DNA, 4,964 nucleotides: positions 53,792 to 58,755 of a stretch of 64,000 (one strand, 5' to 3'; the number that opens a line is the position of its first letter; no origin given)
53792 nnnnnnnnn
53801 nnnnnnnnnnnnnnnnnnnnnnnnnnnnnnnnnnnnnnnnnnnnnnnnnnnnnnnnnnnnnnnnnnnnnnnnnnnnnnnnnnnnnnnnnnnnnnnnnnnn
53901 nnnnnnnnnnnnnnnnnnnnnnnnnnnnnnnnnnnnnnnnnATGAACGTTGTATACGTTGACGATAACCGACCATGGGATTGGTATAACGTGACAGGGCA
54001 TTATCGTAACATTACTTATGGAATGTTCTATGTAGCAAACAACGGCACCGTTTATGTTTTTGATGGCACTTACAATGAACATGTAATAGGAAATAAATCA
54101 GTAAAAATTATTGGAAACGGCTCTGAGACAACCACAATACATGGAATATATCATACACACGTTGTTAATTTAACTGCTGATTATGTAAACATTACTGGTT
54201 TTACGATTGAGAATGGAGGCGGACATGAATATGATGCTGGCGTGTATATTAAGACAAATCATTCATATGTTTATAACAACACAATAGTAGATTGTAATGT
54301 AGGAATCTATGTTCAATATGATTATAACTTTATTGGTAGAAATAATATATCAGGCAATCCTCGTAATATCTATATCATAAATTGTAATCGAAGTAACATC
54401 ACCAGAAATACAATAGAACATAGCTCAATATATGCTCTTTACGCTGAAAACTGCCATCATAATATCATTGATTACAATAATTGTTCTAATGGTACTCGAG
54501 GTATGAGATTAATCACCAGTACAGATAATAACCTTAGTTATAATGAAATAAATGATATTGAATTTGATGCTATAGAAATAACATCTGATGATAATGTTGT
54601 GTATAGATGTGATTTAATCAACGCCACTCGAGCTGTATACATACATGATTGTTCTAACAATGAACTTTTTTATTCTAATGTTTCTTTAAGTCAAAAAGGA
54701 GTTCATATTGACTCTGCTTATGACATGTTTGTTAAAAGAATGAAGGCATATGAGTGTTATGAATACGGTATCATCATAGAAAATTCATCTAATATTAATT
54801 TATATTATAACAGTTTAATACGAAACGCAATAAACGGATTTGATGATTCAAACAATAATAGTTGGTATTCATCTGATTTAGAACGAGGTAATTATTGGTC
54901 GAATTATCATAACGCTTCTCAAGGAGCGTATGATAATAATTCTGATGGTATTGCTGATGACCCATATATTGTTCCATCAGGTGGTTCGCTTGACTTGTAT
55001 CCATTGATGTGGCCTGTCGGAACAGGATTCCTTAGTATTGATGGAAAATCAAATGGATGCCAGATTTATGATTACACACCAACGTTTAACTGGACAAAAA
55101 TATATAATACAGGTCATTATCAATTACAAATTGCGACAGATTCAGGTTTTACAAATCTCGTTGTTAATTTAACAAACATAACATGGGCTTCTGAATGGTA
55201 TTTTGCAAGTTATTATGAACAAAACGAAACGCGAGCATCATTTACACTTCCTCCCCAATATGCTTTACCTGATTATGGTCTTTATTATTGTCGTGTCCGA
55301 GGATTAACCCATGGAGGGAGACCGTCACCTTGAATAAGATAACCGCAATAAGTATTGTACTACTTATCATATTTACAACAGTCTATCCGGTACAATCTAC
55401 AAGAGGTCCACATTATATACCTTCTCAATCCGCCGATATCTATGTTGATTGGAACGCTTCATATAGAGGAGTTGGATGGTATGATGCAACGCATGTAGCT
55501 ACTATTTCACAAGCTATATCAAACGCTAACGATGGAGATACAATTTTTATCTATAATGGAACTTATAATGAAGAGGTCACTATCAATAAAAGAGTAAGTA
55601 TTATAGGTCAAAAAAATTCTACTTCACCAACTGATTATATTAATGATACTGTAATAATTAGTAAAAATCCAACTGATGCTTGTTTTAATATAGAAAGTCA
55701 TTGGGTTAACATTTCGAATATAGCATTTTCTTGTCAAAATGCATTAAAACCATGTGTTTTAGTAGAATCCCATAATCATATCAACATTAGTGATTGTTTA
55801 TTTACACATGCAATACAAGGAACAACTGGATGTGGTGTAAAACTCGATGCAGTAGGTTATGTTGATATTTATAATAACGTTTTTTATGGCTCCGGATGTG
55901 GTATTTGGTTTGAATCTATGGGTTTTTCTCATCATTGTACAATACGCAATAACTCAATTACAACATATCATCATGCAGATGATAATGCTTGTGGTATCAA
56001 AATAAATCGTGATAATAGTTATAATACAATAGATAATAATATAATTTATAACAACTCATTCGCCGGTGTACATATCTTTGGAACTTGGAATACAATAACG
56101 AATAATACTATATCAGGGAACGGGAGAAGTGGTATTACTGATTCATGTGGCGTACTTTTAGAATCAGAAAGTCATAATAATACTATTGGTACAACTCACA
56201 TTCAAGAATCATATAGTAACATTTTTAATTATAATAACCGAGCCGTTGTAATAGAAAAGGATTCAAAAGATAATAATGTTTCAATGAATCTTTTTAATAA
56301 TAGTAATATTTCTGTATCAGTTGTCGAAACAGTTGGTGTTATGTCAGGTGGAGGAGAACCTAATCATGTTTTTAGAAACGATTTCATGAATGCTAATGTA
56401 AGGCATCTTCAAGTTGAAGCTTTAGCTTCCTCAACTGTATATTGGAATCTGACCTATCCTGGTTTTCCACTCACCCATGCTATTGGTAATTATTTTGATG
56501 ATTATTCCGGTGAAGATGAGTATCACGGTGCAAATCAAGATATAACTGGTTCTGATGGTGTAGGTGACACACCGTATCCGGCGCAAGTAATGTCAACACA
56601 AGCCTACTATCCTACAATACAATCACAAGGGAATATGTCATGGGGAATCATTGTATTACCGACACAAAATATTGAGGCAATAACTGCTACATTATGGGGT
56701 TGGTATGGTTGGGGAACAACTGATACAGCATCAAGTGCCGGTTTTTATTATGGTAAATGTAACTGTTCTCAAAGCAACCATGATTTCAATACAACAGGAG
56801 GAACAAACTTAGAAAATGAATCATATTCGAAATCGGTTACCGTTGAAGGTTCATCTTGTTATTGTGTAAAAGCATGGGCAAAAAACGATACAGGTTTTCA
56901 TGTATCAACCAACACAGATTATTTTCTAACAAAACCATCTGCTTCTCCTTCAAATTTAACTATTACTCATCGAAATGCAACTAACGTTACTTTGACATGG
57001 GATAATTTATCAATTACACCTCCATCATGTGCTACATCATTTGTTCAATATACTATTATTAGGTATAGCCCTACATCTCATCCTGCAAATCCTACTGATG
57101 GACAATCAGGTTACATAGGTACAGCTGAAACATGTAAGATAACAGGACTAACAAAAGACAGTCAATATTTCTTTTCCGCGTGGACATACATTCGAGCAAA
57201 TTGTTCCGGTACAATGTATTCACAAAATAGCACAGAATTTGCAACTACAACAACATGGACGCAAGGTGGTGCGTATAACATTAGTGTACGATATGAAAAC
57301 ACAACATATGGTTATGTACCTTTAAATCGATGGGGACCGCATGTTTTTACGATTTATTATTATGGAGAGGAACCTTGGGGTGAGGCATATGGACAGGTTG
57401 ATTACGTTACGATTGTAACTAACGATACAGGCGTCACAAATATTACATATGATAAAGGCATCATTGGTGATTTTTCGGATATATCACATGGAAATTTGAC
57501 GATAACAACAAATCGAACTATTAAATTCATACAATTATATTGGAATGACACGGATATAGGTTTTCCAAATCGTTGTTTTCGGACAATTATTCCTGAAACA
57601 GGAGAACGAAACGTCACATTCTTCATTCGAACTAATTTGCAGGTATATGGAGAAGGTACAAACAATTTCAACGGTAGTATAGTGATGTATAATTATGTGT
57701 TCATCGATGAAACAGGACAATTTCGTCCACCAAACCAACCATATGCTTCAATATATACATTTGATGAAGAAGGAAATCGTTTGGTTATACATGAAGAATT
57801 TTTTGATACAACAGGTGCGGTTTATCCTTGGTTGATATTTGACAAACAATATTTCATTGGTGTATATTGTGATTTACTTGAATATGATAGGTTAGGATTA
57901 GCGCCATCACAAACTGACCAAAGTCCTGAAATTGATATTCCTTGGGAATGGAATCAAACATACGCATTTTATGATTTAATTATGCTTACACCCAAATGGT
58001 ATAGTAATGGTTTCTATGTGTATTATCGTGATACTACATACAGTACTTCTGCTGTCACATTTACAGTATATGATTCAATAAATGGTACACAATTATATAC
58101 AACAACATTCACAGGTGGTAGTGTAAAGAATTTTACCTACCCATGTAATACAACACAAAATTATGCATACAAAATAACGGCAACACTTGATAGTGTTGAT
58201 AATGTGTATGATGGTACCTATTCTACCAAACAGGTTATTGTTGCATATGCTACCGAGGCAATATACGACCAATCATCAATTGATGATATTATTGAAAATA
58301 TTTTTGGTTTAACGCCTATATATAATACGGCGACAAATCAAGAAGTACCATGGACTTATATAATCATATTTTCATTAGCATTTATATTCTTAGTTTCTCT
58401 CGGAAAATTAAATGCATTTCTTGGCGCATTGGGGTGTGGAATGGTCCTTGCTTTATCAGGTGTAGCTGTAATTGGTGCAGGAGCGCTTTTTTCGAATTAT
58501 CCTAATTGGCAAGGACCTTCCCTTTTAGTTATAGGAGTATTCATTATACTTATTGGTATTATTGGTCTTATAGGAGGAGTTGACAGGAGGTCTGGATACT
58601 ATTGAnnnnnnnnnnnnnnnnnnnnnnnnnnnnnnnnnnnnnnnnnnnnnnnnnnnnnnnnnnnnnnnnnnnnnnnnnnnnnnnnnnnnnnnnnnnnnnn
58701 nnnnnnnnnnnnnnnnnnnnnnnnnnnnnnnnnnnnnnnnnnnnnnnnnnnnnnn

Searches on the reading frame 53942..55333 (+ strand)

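Call 11: search_protein_families(library=phrogs, proteins=[window:53942-55333:+], max_evalue=0.001)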
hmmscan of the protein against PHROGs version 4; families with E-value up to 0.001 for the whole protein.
window:53942-55333:+ (463 aa): 0 families

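Call 12: search_protein_families(library=pfam, proteins=[window:53942-55333:+], max_evalue=0.001)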
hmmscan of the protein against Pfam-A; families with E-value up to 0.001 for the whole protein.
window:53942-55333:+ (463 aa): 2 families
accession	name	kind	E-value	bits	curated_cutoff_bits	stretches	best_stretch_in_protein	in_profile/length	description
PF05048.19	NosD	-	2.4e-20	73.3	23.6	2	166-322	41-210/212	Periplasmic copper-binding protein (NosD)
PF13229.12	Beta_helix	-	9.9e-14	51.7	25.9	2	78-219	6-152/158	Right handed beta helix region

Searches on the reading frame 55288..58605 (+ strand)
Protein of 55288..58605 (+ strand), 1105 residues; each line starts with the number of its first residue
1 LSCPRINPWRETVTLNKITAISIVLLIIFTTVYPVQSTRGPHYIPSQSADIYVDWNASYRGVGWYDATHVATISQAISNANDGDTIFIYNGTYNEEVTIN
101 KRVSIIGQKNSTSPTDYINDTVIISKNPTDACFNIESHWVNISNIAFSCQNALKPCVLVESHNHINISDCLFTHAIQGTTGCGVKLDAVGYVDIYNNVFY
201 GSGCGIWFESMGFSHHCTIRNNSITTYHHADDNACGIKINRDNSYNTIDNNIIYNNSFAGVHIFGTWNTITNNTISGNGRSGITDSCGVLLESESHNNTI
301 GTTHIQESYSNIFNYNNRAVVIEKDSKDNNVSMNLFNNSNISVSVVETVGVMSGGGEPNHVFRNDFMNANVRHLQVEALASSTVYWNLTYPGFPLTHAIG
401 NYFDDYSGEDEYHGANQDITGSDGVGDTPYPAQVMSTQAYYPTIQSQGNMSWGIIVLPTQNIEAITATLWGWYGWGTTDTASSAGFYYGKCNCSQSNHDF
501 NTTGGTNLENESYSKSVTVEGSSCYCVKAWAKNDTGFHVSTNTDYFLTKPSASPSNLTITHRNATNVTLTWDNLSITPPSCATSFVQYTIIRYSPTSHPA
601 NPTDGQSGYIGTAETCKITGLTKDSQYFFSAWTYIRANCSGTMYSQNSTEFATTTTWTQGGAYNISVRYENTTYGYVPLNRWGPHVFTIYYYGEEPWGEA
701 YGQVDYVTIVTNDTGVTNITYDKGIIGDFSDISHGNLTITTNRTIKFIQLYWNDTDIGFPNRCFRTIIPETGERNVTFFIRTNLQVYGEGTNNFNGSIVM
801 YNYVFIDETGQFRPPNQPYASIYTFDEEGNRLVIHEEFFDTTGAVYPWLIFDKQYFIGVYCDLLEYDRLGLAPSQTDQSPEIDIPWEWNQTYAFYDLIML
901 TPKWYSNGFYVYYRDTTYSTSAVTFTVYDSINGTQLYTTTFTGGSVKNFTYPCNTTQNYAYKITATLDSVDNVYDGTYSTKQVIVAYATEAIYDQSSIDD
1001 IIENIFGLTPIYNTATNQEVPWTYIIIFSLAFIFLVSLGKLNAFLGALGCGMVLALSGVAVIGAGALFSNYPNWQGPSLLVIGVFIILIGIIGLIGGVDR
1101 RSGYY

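Call 11: search_protein_families(library=phrogs, proteins=[window:55288-58605:+], max_evalue=0.001)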
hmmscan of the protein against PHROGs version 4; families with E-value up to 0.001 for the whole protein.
window:55288-58605:+ (1105 aa): 0 families

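Call 12: search_protein_families(library=pfam, proteins=[window:55288-58605:+], max_evalue=0.001)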
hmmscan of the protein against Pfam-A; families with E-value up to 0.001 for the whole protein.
window:55288-58605:+ (1105 aa): 3 families
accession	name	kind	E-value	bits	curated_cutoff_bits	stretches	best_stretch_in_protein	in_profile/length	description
PF05048.19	NosD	-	1.2e-13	51.5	23.6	2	181-408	16-212/212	Periplasmic copper-binding protein (NosD)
PF13229.12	Beta_helix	-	1.8e-13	50.9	25.9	2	156-300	2-134/158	Right handed beta helix region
PF00041.27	fn3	-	4.8e-05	23.9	25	1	553-635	2-66/84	Fibronectin type III domain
